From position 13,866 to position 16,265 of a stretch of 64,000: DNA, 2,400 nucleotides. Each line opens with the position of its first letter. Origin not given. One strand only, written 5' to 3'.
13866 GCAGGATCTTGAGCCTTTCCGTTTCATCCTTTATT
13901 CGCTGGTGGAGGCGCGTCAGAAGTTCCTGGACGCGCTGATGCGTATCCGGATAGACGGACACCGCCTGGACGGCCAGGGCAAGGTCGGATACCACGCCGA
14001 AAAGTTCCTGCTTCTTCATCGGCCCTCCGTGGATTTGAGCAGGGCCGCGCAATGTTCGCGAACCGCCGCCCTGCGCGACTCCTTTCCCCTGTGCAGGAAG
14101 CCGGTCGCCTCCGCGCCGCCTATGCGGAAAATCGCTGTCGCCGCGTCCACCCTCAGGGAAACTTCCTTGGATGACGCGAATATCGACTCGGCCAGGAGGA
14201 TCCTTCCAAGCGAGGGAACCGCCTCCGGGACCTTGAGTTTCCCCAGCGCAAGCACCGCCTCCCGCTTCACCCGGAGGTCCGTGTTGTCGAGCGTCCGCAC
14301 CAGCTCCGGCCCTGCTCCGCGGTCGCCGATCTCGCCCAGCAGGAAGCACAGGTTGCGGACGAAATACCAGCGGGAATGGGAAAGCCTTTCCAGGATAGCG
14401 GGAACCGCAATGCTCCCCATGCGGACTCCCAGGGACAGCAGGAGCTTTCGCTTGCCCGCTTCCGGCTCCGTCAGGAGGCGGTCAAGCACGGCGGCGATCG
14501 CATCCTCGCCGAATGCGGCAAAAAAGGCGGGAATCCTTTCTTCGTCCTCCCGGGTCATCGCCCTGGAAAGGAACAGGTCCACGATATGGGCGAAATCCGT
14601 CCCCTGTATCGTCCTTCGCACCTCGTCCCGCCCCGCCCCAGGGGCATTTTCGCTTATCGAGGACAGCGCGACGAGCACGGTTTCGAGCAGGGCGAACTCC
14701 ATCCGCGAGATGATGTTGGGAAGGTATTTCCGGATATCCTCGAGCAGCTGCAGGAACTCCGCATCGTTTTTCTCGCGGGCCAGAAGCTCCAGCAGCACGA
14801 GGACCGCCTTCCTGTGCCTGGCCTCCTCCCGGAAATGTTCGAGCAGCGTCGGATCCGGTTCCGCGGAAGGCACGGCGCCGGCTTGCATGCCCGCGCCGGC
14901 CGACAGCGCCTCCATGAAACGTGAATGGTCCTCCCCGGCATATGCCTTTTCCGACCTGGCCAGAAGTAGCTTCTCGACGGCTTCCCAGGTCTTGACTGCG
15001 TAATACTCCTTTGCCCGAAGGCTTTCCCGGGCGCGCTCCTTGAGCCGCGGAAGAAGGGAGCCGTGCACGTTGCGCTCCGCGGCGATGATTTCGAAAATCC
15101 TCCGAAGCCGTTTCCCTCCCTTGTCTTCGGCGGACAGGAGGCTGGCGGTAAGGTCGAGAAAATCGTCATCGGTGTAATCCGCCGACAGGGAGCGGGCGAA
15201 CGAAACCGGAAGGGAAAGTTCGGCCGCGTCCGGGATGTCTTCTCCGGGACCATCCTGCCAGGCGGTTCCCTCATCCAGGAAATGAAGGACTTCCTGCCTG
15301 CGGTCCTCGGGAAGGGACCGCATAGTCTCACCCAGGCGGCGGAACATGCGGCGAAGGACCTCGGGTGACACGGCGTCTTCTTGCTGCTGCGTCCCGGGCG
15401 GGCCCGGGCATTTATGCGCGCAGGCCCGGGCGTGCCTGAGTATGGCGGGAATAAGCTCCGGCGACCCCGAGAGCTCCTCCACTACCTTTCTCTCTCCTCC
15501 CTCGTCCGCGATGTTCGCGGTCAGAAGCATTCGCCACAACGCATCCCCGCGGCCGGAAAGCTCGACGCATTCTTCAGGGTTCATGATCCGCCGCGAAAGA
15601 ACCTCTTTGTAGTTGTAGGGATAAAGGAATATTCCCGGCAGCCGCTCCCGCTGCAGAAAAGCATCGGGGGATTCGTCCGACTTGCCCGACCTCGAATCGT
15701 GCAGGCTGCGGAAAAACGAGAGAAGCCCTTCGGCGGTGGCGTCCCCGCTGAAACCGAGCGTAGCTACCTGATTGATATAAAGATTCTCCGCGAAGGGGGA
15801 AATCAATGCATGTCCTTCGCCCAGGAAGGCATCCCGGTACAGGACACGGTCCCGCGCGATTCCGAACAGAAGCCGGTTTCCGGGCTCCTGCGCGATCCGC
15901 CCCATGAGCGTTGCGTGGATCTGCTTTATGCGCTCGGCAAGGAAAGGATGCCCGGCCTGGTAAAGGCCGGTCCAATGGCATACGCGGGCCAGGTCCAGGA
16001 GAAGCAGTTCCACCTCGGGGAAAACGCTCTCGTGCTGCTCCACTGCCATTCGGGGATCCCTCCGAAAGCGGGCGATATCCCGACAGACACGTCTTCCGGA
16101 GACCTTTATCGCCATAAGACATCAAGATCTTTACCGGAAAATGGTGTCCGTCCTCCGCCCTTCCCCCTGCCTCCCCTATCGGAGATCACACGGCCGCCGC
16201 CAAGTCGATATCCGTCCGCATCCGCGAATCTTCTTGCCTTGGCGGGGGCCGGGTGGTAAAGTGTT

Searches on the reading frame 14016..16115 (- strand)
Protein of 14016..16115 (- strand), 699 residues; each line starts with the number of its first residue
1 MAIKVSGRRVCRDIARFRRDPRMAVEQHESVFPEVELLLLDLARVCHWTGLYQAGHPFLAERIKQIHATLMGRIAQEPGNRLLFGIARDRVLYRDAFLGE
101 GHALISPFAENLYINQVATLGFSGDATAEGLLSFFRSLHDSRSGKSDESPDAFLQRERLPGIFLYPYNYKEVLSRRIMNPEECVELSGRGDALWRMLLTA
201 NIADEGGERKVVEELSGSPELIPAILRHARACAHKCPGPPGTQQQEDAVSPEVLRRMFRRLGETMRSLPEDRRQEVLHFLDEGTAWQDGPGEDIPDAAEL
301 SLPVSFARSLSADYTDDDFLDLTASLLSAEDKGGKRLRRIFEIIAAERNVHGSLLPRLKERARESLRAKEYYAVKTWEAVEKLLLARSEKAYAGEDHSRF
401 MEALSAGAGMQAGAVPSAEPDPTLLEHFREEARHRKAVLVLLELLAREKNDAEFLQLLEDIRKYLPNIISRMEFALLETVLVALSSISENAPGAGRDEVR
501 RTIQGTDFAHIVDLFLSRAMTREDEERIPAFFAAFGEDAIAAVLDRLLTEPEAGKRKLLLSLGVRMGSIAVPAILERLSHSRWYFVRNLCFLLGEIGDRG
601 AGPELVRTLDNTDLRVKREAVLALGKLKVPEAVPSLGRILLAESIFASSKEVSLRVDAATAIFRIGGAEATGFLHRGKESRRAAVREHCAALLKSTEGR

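Call 22: search_protein_families(library=pfam, proteins=[window:14016-16115:-], max_evalue=0.001)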
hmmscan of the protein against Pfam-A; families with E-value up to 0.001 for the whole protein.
window:14016-16115:- (699 aa): 2 families
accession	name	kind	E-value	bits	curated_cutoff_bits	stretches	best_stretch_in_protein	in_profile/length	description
PF13646.12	HEAT_2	-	1.1e-10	42.1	27.7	1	571-642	1-73/88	HEAT repeats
PF03130.22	HEAT_PBS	-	0.00045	20.9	20.9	0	616-640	1-25/27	PBS lyase HEAT-like repeat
